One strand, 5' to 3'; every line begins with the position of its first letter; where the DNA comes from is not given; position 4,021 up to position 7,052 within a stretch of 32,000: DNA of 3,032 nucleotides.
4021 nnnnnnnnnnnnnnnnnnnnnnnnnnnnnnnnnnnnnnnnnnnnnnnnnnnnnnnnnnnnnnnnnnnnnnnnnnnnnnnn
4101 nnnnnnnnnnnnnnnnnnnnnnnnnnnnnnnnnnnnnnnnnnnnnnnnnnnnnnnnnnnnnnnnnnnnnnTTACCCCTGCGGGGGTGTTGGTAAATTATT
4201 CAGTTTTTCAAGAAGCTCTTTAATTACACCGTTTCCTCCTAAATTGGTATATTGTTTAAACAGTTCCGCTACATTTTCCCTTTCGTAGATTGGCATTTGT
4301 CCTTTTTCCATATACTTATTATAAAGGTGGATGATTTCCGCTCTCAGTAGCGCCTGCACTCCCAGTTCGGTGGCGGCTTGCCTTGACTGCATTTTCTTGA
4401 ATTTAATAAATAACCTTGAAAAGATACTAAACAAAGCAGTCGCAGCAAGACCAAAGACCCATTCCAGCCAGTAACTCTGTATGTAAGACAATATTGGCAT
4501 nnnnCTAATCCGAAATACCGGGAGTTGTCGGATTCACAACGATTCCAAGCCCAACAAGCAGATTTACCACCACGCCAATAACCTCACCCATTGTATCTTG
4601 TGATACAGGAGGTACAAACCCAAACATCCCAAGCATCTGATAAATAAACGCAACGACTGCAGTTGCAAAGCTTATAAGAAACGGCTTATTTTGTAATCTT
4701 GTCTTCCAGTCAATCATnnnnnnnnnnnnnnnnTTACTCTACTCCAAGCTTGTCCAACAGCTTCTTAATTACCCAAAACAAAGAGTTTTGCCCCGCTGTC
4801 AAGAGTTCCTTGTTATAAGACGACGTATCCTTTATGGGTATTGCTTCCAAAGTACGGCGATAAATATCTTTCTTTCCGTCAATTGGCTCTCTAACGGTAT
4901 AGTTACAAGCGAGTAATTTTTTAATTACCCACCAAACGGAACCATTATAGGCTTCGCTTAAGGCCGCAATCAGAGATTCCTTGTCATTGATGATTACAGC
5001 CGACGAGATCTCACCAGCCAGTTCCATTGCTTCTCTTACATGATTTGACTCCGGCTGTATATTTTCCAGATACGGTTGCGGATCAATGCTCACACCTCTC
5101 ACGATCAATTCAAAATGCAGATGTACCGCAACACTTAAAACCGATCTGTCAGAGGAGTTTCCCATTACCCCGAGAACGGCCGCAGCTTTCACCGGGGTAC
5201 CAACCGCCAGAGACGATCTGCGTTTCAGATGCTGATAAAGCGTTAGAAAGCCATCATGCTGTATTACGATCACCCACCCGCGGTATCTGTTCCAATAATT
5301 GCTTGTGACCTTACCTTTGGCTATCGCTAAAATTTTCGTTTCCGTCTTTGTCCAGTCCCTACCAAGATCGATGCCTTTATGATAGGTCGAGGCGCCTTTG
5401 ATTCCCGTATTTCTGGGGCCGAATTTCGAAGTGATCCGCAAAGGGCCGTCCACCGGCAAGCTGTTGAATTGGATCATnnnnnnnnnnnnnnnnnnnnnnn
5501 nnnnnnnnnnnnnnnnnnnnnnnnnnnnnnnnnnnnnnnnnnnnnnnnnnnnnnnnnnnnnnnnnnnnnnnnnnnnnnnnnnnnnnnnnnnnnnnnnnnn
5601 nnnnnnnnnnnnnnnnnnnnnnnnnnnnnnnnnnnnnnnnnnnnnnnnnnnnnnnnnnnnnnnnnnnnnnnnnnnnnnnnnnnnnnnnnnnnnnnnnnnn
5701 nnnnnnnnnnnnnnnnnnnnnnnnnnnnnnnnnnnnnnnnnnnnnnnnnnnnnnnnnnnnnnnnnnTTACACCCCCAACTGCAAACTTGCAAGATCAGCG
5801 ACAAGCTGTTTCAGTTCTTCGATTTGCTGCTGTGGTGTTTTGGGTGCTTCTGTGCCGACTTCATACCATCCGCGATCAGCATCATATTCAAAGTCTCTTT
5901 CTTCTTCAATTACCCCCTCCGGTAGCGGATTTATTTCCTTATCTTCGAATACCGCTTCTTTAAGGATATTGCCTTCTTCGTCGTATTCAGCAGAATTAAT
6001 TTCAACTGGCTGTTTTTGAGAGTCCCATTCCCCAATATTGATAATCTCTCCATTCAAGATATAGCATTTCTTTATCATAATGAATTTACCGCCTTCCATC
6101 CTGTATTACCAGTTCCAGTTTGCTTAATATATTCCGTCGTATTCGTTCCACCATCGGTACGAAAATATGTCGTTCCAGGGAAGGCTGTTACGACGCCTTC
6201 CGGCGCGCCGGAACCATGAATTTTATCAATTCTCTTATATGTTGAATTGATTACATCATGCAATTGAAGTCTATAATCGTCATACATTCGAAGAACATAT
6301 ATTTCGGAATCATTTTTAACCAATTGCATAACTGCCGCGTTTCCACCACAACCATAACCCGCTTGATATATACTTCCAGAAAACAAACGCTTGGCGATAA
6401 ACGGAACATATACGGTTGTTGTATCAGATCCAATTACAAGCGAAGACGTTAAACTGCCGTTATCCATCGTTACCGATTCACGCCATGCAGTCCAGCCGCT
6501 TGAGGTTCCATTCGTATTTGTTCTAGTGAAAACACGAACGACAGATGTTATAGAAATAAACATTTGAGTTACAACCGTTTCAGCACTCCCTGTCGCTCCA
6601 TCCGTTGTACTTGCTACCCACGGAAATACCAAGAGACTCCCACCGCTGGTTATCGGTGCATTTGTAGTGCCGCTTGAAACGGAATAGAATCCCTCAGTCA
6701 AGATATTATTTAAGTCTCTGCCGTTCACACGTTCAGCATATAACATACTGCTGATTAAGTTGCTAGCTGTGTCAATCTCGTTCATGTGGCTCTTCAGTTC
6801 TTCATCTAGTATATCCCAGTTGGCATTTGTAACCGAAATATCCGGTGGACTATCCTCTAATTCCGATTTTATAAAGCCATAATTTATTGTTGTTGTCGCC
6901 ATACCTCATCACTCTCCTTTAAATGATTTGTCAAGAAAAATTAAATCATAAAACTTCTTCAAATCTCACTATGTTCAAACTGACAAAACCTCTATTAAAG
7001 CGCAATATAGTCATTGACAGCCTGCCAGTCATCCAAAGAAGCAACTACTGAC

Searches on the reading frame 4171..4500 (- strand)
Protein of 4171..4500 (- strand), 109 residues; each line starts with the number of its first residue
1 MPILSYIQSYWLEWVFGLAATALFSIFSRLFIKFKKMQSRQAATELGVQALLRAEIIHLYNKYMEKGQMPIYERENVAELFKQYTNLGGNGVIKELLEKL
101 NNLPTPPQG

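Call 3: search_protein_families(library=pfam, proteins=[window:4171-4500:-], max_evalue=0.01)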
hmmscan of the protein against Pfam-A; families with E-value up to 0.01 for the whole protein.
window:4171-4500:- (109 aa): 0 families

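Call 4: search_protein_families(library=phrogs, proteins=[window:4171-4500:-], max_evalue=0.01)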
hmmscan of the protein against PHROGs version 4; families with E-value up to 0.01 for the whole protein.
window:4171-4500:- (109 aa): 2 families
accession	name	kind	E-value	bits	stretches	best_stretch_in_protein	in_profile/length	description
phrog_4105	-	unknown function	7.7e-23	81.7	1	11-107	3-100/103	-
phrog_4257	-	unknown function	1e-10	42.9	1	36-105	64-133/138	-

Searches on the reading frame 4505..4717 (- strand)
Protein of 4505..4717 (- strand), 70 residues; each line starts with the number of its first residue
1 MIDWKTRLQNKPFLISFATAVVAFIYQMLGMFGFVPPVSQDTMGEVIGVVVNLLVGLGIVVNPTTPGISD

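Call 3: search_protein_families(library=pfam, proteins=[window:4505-4717:-], max_evalue=0.01)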
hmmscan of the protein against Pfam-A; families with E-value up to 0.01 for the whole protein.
window:4505-4717:- (70 aa): 1 family
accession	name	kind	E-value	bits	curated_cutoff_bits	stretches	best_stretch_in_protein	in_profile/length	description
PF04531.18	Phage_holin_1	-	1.4e-14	54.8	22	1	2-70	1-71/82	Bacteriophage holin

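Call 4: search_protein_families(library=phrogs, proteins=[window:4505-4717:-], max_evalue=0.01)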
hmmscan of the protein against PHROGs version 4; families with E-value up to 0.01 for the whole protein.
window:4505-4717:- (70 aa): 3 families
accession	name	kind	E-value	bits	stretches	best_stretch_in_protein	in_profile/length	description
phrog_962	-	lysis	9.3e-15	56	1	2-70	4-72/152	holin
phrog_297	-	lysis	6.2e-13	50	1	1-70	8-77/176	holin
phrog_10091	-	lysis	0.00052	21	1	2-70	3-73/143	holin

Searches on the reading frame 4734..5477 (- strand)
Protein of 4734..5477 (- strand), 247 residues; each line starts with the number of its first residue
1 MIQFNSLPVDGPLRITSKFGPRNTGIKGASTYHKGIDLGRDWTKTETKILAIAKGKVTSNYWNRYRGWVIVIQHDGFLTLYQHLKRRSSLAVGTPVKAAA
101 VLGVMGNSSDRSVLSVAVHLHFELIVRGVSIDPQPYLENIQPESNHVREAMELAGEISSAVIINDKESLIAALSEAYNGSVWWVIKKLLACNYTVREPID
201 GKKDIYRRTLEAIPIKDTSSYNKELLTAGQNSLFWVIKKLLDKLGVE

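Call 3: search_protein_families(library=pfam, proteins=[window:4734-5477:-], max_evalue=0.01)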
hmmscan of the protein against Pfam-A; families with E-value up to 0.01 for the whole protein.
window:4734-5477:- (247 aa): 1 family
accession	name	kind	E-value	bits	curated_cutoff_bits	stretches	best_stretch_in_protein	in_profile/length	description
PF01551.29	Peptidase_M23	-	8.4e-19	68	28.7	1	32-133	2-96/96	Peptidase family M23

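Call 4: search_protein_families(library=phrogs, proteins=[window:4734-5477:-], max_evalue=0.01)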
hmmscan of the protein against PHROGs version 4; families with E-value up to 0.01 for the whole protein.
window:4734-5477:- (247 aa): 19 families
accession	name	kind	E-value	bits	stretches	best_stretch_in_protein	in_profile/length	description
phrog_7767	-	other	6.8e-19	69.3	1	14-157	5-139/194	metallo-endopeptidase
phrog_3578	-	lysis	6.2e-15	56.5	1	6-140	208-359/405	endolysin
phrog_6700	-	lysis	2.3e-14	52.4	1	13-162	2606-2751/2898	endolysin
phrog_9205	-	unknown function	5.7e-12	45.1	1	8-130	524-646/1144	-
phrog_3084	-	lysis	1.2e-11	45.3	1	7-139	4-136/468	endolysin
phrog_14988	-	other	3.6e-11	44.3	1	3-135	4-137/272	peptidase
phrog_1067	-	head and packaging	1.3e-10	41.5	1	15-125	741-845/991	minor head protein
phrog_37190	-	other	1.3e-08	35.6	1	15-140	123-241/244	peptidase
phrog_880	-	lysis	2.7e-08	34.6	1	10-151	12-151/435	endolysin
phrog_10030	-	tail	2.2e-07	29.6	1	30-133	1911-2014/2105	tail length tape measure protein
phrog_36429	-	unknown function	4.1e-07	29.1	1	29-142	126-238/1159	-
phrog_8537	-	unknown function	1.7e-06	28.6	1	29-147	8-128/384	-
phrog_21656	-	other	1.6e-05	24.1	1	23-143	627-749/1022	peptidase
phrog_4070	-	tail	2e-05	23.9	1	16-141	608-731/989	tail length tape measure protein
phrog_28672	-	other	7.2e-05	22.6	1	30-128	285-377/397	metallo-endopeptidase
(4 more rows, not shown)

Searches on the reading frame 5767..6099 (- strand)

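Call 3: search_protein_families(library=pfam, proteins=[window:5767-6099:-], max_evalue=0.01)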
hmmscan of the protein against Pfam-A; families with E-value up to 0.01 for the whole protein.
window:5767-6099:- (110 aa): 0 families

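Call 4: search_protein_families(library=phrogs, proteins=[window:5767-6099:-], max_evalue=0.01)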
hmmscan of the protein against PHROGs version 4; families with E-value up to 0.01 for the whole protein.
window:5767-6099:- (110 aa): 1 family
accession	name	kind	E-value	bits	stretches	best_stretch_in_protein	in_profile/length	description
phrog_33685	-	unknown function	0.00076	20.3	1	16-64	15-52/71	-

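Call 30: search_protein_families(library=pfam, proteins=[window:5767-6099:-], max_evalue=10)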
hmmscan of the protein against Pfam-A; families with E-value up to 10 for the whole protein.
window:5767-6099:- (110 aa): 1 family
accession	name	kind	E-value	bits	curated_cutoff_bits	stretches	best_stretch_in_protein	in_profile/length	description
PF07661.19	MORN_2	-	0.17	12.6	29.6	1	38-52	7-21/22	MORN repeat variant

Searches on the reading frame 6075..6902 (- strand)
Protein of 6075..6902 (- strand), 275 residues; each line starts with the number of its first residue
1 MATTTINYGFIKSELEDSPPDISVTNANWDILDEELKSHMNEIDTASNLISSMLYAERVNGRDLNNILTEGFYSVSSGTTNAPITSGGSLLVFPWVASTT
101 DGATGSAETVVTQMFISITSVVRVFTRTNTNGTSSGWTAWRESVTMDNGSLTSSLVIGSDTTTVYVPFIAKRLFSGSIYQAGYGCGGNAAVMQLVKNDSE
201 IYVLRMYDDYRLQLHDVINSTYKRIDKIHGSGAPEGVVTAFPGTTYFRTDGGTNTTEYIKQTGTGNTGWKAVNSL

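Call 3: search_protein_families(library=pfam, proteins=[window:6075-6902:-], max_evalue=0.01)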
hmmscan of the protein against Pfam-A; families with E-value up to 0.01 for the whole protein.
window:6075-6902:- (275 aa): 0 families

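Call 4: search_protein_families(library=phrogs, proteins=[window:6075-6902:-], max_evalue=0.01)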
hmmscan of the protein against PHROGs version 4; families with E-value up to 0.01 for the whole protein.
window:6075-6902:- (275 aa): 6 families
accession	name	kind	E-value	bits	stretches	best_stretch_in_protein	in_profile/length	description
phrog_33092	-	unknown function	1.6e-09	37.4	1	55-148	451-536/998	-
phrog_21909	-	unknown function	1.1e-06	29.5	1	191-271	73-152/294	-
phrog_16355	-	unknown function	2.3e-05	24.1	1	215-269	748-796/799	-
phrog_32123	-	unknown function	8.1e-05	22.1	1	226-272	345-391/532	-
phrog_3971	-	unknown function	0.00017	21.7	1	59-148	98-184/331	-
phrog_14029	-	unknown function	0.00028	19.8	1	62-146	703-777/1115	-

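Call 30: search_protein_families(library=pfam, proteins=[window:6075-6902:-], max_evalue=10)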
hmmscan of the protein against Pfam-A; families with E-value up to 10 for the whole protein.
window:6075-6902:- (275 aa): 3 families
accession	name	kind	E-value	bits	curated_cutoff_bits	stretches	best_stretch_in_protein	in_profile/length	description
PF11187.14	Mbeg1-like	-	0.073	12.9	21.1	1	131-210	44-111/224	Mbeg1-like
PF06767.16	Sif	-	0.12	11.8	29.5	1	4-64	3-65/337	Sif protein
PF25129.1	Pyr4-TMTC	-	0.15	12.2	27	1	105-137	137-167/227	Pyr4-like transmembrane terpene cyclases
